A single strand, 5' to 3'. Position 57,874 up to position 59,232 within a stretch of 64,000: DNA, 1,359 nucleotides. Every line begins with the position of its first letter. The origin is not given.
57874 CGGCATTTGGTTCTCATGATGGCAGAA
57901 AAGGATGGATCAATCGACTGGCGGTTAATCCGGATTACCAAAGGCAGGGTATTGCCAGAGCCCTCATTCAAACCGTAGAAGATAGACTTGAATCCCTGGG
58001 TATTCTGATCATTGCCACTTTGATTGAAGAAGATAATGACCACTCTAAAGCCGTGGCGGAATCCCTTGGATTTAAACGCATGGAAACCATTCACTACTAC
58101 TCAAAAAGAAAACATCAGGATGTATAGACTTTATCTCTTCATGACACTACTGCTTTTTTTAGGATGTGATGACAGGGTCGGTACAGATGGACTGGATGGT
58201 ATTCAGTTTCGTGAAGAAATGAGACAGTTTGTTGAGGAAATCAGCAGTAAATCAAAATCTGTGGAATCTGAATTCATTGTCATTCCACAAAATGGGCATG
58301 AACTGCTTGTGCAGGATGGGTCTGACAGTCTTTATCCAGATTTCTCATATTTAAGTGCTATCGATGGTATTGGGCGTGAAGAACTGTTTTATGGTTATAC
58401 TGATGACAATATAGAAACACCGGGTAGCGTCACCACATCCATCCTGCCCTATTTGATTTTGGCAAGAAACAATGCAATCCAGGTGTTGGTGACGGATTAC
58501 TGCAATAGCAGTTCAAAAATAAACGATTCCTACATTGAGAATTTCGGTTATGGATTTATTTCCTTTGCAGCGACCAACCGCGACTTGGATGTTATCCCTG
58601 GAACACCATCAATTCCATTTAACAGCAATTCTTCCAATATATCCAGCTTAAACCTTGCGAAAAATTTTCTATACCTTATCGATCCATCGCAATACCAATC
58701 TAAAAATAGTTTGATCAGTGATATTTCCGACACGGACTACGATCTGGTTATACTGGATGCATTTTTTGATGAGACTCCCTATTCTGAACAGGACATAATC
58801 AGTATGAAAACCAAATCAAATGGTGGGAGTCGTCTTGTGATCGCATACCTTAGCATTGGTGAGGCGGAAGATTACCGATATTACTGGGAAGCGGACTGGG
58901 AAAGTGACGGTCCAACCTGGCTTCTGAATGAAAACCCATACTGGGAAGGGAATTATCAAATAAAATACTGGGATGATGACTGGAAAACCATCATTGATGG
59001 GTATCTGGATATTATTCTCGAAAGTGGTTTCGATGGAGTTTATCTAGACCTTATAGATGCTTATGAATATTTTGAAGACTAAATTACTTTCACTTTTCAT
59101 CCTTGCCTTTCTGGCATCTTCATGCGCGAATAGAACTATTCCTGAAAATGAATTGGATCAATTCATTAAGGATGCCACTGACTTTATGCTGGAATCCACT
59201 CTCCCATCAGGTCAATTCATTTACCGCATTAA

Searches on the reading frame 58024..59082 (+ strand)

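Call 38: search_protein_families(library=ncbifam, proteins=[window:58024-59082:+], max_evalue=0.00001)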
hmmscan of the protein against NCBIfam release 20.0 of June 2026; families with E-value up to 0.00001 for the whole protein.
window:58024-59082:+ (352 aa): 1 family
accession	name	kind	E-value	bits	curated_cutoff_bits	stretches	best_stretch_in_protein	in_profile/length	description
TIGR01370.1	TIGR01370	hypoth_equivalog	7.2e-57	192.8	181.25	2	207-350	33-175/315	MJ1477/TM1410 family putative glycoside hydrolase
